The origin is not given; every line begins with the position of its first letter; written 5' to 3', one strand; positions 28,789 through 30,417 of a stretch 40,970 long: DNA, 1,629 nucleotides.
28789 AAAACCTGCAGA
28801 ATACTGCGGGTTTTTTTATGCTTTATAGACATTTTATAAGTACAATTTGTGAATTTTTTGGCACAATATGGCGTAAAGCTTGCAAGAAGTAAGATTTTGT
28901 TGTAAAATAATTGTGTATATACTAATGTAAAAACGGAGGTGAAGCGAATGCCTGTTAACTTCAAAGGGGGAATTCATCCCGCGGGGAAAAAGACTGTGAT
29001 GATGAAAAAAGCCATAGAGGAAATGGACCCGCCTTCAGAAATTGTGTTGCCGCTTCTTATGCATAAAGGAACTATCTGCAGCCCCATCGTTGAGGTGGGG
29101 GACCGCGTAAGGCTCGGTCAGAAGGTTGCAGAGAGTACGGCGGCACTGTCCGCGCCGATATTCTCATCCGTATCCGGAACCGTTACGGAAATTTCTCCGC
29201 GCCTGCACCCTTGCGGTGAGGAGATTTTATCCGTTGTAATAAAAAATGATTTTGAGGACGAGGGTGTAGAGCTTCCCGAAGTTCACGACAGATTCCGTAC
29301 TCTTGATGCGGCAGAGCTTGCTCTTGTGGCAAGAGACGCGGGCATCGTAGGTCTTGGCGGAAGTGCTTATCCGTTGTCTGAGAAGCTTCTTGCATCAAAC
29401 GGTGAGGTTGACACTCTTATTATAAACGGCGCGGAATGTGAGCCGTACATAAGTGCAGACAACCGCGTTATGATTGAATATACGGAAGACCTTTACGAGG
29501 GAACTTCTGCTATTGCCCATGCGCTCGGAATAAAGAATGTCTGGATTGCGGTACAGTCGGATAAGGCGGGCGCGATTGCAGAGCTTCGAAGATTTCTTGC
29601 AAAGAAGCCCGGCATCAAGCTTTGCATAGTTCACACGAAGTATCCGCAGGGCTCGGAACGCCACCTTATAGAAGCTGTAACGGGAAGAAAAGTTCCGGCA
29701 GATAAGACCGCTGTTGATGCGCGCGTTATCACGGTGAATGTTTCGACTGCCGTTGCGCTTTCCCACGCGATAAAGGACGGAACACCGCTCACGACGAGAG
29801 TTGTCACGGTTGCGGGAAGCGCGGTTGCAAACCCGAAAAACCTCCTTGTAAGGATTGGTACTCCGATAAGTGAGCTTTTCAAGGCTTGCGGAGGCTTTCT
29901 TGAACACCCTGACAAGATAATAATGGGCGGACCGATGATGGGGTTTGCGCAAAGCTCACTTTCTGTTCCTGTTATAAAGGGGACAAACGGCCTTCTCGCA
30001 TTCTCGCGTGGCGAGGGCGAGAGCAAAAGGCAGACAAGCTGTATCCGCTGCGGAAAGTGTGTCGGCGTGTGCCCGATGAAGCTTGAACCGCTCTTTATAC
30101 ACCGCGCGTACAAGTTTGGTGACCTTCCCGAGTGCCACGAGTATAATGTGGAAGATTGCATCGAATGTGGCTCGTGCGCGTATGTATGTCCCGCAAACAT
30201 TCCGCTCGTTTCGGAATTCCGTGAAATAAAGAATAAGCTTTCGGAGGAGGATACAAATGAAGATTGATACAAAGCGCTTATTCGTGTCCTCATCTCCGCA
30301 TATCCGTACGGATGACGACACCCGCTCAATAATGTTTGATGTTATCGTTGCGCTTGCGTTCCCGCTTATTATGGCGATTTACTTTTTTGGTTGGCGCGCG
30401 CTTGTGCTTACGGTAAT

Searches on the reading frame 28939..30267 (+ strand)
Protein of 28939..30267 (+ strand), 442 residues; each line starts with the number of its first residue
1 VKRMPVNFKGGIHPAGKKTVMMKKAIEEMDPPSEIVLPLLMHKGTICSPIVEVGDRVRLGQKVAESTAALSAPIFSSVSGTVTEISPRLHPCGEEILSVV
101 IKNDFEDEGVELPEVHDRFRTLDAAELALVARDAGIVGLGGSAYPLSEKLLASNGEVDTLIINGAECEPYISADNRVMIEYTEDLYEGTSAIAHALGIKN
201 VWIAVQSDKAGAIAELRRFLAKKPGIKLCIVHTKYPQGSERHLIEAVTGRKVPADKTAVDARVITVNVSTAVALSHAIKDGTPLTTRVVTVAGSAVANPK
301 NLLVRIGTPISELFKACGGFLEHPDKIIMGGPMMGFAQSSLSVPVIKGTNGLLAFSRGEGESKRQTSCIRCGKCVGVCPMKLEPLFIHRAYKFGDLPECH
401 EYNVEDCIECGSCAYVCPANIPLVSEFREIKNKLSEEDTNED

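Call 3: search_protein_families(library=pfam, proteins=[window:28939-30267:+], max_evalue=0.01)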
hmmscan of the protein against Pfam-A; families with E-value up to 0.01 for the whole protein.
window:28939-30267:+ (442 aa): 20 families
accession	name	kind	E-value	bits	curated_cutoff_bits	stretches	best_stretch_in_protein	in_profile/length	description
PF01512.22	Complex1_51K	-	4.7e-40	137.4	31.2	1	132-274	2-148/150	Nuo51 FMN-binding domain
PF13375.12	RnfC_N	-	4.3e-32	110.6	25.6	1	7-105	2-100/101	RnfC Barrel sandwich hybrid domain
PF10531.15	SLBB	-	1.3e-13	51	27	1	288-337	1-55/55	SLBB domain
PF13237.11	Fer4_10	-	1.4e-09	38.2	25.5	1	365-418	6-53/53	4Fe-4S dicluster domain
PF00037.32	Fer4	-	8.7e-09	35.3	21.1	2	401-421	2-22/24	4Fe-4S binding domain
PF13534.11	Fer4_17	-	3.1e-08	34.5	22.2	2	402-421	41-60/61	4Fe-4S dicluster domain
PF12838.12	Fer4_7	-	6e-08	33.5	27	1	367-421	1-52/52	4Fe-4S dicluster domain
PF12797.12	Fer4_2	-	1.6e-07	31.3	24.5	1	402-419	5-22/22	4Fe-4S binding domain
PF13746.11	Fer4_18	-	8.2e-07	29.7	27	0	400-422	54-76/114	4Fe-4S dicluster domain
PF12837.12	Fer4_6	-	1.3e-06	28.5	25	1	366-380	7-21/24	4Fe-4S binding domain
PF13183.11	Fer4_8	-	2.3e-06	28.5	27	1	366-421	3-68/68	4Fe-4S dicluster domain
PF13187.11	Fer4_9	-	2.4e-06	27.9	27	2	368-420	2-50/52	4Fe-4S dicluster domain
PF13484.11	Fer4_16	-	1.4e-05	26.2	30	0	367-380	52-65/66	4Fe-4S double cluster binding domain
PF12800.12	Fer4_4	-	2.5e-05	24.7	24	0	367-380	3-16/17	4Fe-4S binding domain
PF14697.11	Fer4_21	-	0.00014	22.3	35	1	365-419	5-53/59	4Fe-4S dicluster domain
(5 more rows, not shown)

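Call 4: search_protein_families(library=ncbifam, proteins=[window:28939-30267:+], max_evalue=0.01)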
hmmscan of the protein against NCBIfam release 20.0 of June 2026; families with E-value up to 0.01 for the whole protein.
window:28939-30267:+ (442 aa): 47 families (the best 25 are shown)
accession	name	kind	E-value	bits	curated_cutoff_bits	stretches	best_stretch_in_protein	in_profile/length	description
TIGR01945.1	rnfC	subfamily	1e-149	498.8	245.95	1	7-436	3-433/435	RnfABCDGE type electron transport complex subunit C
NF003454.1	PRK05035.1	equivalog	9.9e-135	450.1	345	1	7-440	5-441/556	electron transport complex subunit RsxC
NF041837.1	rnfC_Methano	equivalog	7.8e-73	245.8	650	2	243-437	236-429/438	Rnf electron transport complex subunit RnfC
TIGR04481.1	PR_assoc_PrdC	equivalog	1.4e-49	169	490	1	36-356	2-306/425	proline reductase-associated electron transfer protein PrdC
NF003761.0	PRK05352.1-4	equivalog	1.2e-19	70.4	450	2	24-335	21-309/449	Na(+)-translocating NADH-quinone reductase subunit A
TIGR01936.1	nqrA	equivalog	1.6e-14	53.7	321.05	1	26-335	20-305/446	NADH:ubiquinone reductase (Na(+)-transporting) subunit A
NF003759.0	PRK05352.1-2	equivalog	2.4e-10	39.7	505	1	50-335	44-307/447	Na(+)-translocating NADH-quinone reductase subunit A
NF058577.1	FdxA_fam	equivalog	1.8e-06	28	65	1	403-420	34-51/52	4Fe-4S ferredoxin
NF045670.1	quin_L_LdhH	equivalog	2e-06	26.4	800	1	404-439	353-388/706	L-lactate dehydrogenase (quinone) large subunit LdhH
TIGR01971.1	NuoI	subfamily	2.9e-06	26.9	113.05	1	365-421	41-97/121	NADH-quinone oxidoreductase, chain I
TIGR00314.1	cdhA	equivalog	3e-06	25.3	781.3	1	366-434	399-466/784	CO dehydrogenase/acetyl-CoA synthase complex subunit alpha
NF042909.1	FMH_DH_FwdF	exception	3.3e-06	26.5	375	1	364-422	255-311/336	tungsten-dependent formylmethanofuran dehydrogenase subunit FwdF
NF038196.1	ferrodoxin_EFR1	subfamily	2.4e-05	24.5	75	0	363-381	181-199/242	EFR1 family ferrodoxin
NF040864.1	HgcB_ferredoxin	equivalog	6.4e-05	22.7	99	1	365-420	13-59/93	mercury methylation ferredoxin HgcB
NF006221.0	PRK08348.1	subfamily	7.8e-05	22.4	124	0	401-426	40-66/136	NADH-plastoquinone oxidoreductase subunit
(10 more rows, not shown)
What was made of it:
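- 28939..30267 (+): rnfC: NADH/FMN module with two [4Fe-4S] motifs. It appears canonical. TIGR01945 scores 498.8 bits against a cut-off of 246 (call 4).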

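Call 67: search_solved_structures(query=window:28939-30267:+, max_evalue=1e-20, show_alignments=1)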
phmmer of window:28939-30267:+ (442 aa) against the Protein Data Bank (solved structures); distinct sequences matched with E-value up to 1e-20: 3.
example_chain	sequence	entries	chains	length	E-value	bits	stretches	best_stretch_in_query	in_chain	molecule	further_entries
9eri_C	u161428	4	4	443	1.5e-102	347.2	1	7-434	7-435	Na(+)-translocating ferredoxin:NAD(+) oxidoreductase complex subunit C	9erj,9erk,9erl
7zc6_C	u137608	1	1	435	2.7e-102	346.3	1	6-435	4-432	RnfC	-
8ahx_C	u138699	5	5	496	2.3e-98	333.4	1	8-436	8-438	Ion-translocating oxidoreductase complex subunit C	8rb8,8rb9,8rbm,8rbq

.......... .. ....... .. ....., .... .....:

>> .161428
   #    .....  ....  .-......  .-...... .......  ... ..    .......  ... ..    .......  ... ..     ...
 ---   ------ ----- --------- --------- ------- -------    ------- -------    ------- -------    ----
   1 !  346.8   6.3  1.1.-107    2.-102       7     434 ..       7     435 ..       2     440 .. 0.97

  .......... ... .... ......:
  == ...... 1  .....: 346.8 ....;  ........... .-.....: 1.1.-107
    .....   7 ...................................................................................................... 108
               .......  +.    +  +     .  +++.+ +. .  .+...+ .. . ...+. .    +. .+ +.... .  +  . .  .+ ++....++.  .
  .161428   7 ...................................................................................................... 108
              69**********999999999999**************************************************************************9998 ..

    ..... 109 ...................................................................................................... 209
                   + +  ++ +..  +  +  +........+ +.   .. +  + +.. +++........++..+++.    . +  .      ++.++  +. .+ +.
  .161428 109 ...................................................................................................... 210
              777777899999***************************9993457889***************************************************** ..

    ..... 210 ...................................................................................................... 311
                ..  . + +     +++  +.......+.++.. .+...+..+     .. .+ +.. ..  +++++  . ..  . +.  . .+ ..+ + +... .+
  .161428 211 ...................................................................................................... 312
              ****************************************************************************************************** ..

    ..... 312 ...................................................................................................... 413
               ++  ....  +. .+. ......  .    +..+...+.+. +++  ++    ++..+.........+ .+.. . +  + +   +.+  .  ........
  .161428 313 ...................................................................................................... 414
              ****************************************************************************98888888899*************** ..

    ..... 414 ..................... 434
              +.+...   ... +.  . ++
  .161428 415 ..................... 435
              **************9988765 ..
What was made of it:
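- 28939..30267 (+): 347 bits to A. woodii RnfC 9eri_C, with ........, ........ and two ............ motifs (call 67).
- RnfC is intact (calls 4, 67).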
